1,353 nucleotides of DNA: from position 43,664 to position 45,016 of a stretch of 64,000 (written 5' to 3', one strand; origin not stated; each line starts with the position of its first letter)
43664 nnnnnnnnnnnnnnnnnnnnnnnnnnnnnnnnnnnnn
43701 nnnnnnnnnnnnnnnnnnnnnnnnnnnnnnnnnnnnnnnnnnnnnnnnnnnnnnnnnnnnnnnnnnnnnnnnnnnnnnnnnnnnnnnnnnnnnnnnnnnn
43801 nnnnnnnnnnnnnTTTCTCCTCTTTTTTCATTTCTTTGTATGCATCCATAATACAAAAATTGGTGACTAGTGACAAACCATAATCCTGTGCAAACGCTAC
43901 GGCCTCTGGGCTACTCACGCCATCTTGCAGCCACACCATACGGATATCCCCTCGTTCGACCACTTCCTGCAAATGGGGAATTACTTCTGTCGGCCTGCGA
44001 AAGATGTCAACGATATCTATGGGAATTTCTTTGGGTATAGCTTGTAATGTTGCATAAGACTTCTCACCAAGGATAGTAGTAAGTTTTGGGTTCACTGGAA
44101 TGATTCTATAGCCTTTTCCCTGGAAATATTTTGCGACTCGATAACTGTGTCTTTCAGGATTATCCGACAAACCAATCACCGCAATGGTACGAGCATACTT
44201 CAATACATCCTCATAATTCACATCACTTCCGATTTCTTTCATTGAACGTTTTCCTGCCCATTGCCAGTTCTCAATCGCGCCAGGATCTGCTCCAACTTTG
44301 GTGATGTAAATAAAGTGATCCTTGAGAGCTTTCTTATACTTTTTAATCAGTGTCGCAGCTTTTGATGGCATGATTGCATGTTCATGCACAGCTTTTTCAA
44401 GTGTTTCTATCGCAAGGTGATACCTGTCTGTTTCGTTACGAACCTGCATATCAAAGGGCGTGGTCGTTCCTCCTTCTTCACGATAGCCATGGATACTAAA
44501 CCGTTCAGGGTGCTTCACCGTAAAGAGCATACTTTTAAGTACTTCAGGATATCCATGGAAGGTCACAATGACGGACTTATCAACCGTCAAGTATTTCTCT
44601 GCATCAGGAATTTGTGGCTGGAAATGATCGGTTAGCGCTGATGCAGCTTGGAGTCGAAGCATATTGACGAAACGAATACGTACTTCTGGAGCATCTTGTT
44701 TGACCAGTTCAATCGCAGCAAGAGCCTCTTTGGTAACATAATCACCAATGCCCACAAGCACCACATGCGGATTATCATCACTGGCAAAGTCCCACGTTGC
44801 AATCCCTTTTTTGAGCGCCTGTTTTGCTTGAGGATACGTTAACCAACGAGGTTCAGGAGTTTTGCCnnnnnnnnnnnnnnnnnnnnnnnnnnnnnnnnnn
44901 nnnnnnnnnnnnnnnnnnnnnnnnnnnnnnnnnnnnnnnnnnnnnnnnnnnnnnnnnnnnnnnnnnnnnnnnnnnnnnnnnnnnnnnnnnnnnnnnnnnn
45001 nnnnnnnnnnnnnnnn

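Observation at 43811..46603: Phosphoketolase with a C-terminal CoA-binding (YccU/PF13380-like) domain fusion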

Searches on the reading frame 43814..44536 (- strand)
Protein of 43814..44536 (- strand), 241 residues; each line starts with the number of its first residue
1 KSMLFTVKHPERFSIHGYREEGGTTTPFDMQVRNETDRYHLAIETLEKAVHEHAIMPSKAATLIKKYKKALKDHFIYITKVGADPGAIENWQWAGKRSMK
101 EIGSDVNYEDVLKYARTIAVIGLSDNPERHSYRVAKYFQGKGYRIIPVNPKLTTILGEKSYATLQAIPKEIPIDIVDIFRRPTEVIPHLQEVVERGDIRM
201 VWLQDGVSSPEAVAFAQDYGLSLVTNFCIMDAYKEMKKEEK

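Call 27: find_related_loci(query=A1, collection=genome_contigs, flank=6000)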
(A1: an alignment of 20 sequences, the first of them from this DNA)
Query A1 (241 aa) in genome_contigs; peptide patterns used: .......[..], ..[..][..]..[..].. (x = any residue, [..] = any of these).
600 stretches matched a pattern (row limit reached: there are more); 596 encode a relative of the query (tblastn E <= 1e-3); the best 80 are kept; 80 distinct loci.
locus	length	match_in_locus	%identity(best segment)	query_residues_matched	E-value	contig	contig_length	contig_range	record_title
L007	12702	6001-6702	62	1-234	1e-96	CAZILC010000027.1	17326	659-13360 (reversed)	MAG TPA_asm: uncultured Gammaproteobacteria bacterium isolate SRP200132_co1_59 genome assembly, contig: NODE_5681_length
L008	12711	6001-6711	60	1-237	7e-96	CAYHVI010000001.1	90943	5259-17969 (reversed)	MAG TPA_asm: uncultured Candidatus Saccharibacteria bacterium isolate ERP119705_co17_966 genome assembly, contig: NODE_1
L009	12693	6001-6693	61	1-231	1e-93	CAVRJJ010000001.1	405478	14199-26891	MAG: uncultured bacterium isolate MFD01275.bin.1.95 genome assembly, contig: contig_13635, whole genome shotgun sequence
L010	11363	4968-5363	51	104-236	2e-41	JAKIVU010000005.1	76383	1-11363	MAG: Thermoplasmata archaeon isolate AcS1-36 NODE_462_length_76383_cov_15.427838, whole genome shotgun sequence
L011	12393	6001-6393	44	111-241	3e-38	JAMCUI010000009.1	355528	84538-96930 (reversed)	MAG: Patescibacteria group bacterium isolate FK_Sedi_A_Bin.134 NODE_13_length_355528_cov_13.8818, whole genome shotgun s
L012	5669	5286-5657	51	110-236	1e-35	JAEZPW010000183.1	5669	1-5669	MAG: Acidobacteria bacterium isolate OH_CFB_66 k127_99159, whole genome shotgun sequence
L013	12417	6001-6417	47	88-229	2e-34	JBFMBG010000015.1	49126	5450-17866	MAG: Bacillota bacterium isolate MAG158 MAG158_15, whole genome shotgun sequence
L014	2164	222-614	45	105-236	8e-34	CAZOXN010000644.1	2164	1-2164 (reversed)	MAG TPA_asm: uncultured Desulfarculaceae bacterium isolate binchicken_co274_510 genome assembly, contig: NODE_129159_len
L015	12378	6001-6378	49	103-229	1e-33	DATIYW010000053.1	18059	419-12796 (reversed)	MAG TPA_asm: Thermoanaerobaculaceae bacterium isolate SMAG_U15285 k141_2855796, whole genome shotgun sequence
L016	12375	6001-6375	45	111-238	4e-33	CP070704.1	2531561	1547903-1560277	MAG: Deltaproteobacteria bacterium isolate bin55 chromosome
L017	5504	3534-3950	43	94-238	3e-33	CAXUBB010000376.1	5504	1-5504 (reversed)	MAG TPA_asm: uncultured Bryobacteraceae bacterium isolate public_SRR14722098_metawrap_bin.3 genome assembly, contig: pub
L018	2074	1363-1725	43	115-235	2e-33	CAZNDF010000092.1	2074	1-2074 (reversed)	MAG TPA_asm: uncultured Gammaproteobacteria bacterium isolate SRP192927_co2_67 genome assembly, contig: NODE_150121_leng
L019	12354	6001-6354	50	109-229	9e-33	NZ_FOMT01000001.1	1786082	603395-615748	Paenibacillus catalpae strain CGMCC 1.10784, whole genome shotgun sequence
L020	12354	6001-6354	49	109-229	1e-32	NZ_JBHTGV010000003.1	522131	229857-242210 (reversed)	Cohnella sp. GCM10027633 strain CGMCC 1.60091 GCM70027633_4, whole genome shotgun sequence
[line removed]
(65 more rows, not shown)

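Call 60: search_protein_families(library=pfam, proteins=[L007:8040-8579:-], max_evalue=0.01)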
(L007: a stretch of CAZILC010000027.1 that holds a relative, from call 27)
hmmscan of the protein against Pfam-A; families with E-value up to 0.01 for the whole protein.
L007:8040-8579:- (179 aa): 9 families
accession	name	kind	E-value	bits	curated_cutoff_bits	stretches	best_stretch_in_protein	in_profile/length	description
PF00293.34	NUDIX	-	9.6e-16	58.5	21.1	1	46-163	3-131/134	NUDIX domain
PF14803.11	Zn_ribbon_Nudix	-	0.00025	21.3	25.6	1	12-39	1-30/34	Nudix N-terminal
PF09297.16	Zn_ribbon_NUD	-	0.00047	20.3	24.8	1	11-40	3-30/32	NADH pyrophosphatase zinc ribbon domain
PF02150.21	Zn_ribbon_RPB9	-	0.0018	18.6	25.2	1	12-41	2-31/36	RNA polymerases M/15 Kd subunit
PF13248.11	Zn_ribbon_3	-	0.0022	17.8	27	0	12-20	17-25/26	zinc-ribbon domain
PF12773.13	DZR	-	0.0031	18.1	27.3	1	11-40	12-33/45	Double zinc ribbon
PF12760.12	Zn_ribbon_IS1595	-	0.0031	17.9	25.4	1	14-40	21-46/46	Transposase zinc-ribbon domain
PF13240.11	Zn_Ribbon_1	-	0.0034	17.6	25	0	12-19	14-21/23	zinc-ribbon domain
PF13453.11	Zn_ribbon_TFIIB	-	0.0062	16.4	22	0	14-38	2-26/41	Transcription factor zinc-finger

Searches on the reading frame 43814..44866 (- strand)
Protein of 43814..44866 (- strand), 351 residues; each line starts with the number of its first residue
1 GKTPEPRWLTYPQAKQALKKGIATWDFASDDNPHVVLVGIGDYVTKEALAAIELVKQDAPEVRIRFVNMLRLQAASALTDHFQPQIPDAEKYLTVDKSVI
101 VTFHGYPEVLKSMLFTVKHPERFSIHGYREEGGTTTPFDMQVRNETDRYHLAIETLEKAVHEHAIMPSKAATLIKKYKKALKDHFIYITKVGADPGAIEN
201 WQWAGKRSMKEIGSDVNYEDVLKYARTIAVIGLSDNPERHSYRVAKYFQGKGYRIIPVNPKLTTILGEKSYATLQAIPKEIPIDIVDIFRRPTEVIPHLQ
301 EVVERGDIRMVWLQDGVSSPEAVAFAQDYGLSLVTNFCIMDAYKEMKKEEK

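Call 7: find_homologous_proteins(query=window:43814-44866:-, max_evalue=1e-10)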
Query window:43814-44866:- (351 aa): 541 proteins with E <= 1e-10 among 2884 candidates; the best 120 are listed.
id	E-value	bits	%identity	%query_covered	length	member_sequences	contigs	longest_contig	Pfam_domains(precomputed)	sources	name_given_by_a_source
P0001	1.7e-159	549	68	98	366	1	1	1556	PF13380.13,PF09363.16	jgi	jgi:predicted CoA-binding protein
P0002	6.1e-159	547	68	99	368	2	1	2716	PF13380.13,PF09363.16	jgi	jgi:predicted CoA-binding protein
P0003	4.8e-156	537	67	100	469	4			PF13380.13,PF09363.16,PF03894.21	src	-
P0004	1.6e-153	529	67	99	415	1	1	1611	PF13380.13,PF09363.16,PF03894.21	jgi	jgi:predicted CoA-binding protein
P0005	2.4e-153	529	66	99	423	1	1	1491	PF13380.13,PF09363.16,PF03894.21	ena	-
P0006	3.1e-150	518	65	99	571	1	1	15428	PF13380.13,PF09363.16,PF03894.21,PF02779.30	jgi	-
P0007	2.7e-149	515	66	97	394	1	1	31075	PF13380.13,PF09363.16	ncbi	-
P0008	6.0e-148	511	64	100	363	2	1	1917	PF13380.13,PF09363.16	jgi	jgi:predicted CoA-binding protein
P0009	5.2e-147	508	65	99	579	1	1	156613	PF13380.13,PF09363.16,PF03894.21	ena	-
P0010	4.3e-145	501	62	99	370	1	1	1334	PF13380.13,PF09363.16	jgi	-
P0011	6.7e-142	491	63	98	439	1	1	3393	PF13380.13,PF09363.16,PF03894.21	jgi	jgi:predicted CoA-binding protein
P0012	8.7e-142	491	64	97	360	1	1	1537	PF13380.13,PF09363.16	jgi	jgi:predicted CoA-binding protein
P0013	1.0e-141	490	63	97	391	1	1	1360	PF13380.13,PF09363.16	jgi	jgi:predicted CoA-binding protein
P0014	1.9e-141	489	62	97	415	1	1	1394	PF13380.13,PF09363.16,PF03894.21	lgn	-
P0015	5.1e-139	481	64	94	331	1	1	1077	PF13380.13,PF09363.16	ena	-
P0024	3.9e-99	350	48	99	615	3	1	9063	PF13380.13,PF09363.16,PF09364.16,PF03894.21,PF02779.30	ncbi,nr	ncbi:CoA-binding protein, partial [Candidatus Daviesbacteria bacterium]|nr:CoA-binding protein [Cand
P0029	1.7e-62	230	53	58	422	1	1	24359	PF09363.16,PF03894.21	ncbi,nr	ncbi:MAG: phosphoketolase family protein, partial [Candidatus Pacebacteria bacterium]|nr:phosphoketo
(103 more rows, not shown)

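Call 41: find_encoding_contigs(protein=P0024, flank=6000, max_places=4)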
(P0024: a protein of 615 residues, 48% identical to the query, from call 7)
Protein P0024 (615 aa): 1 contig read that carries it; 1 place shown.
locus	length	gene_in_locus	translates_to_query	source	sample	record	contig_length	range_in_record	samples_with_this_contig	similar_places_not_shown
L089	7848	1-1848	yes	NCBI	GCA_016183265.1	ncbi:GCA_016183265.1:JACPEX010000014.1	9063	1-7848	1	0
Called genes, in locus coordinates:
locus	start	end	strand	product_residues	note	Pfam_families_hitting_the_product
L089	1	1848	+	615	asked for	PF09364:XFP_N, PF02779:Transket_pyr (weak), PF03894:XFP, PF09363:XFP_C, PF13380:CoA_binding_2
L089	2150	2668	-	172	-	PF00293:NUDIX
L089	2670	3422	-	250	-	PF02535:Zip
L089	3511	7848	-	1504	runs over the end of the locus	PF00404:Dockerin_1 (faint), PF05922:Inhibitor_I9 (weak), PF00082:Peptidase_S8, PF13088:BNR_2 (weak)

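Call 86: find_encoding_contigs(protein=P0029, flank=5000, max_places=3)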
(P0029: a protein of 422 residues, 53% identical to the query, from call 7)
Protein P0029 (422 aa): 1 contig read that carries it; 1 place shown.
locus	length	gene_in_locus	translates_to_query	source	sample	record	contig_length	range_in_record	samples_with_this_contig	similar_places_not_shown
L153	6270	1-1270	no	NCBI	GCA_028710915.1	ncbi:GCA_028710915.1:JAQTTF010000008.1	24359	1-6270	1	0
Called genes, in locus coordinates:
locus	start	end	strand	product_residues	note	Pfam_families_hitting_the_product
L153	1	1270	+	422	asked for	PF03894:XFP, PF09363:XFP_C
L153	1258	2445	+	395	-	PF00871:Acetate_kinase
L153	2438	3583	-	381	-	PF01180:DHO_dh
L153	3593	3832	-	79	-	PF18893:DUF5652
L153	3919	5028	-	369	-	PF13433:Peripla_BP_5 (weak), PF13458:Peripla_BP_6, PF01094:ANF_receptor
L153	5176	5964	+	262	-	PF01978:TrmB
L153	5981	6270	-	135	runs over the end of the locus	PF01741:MscL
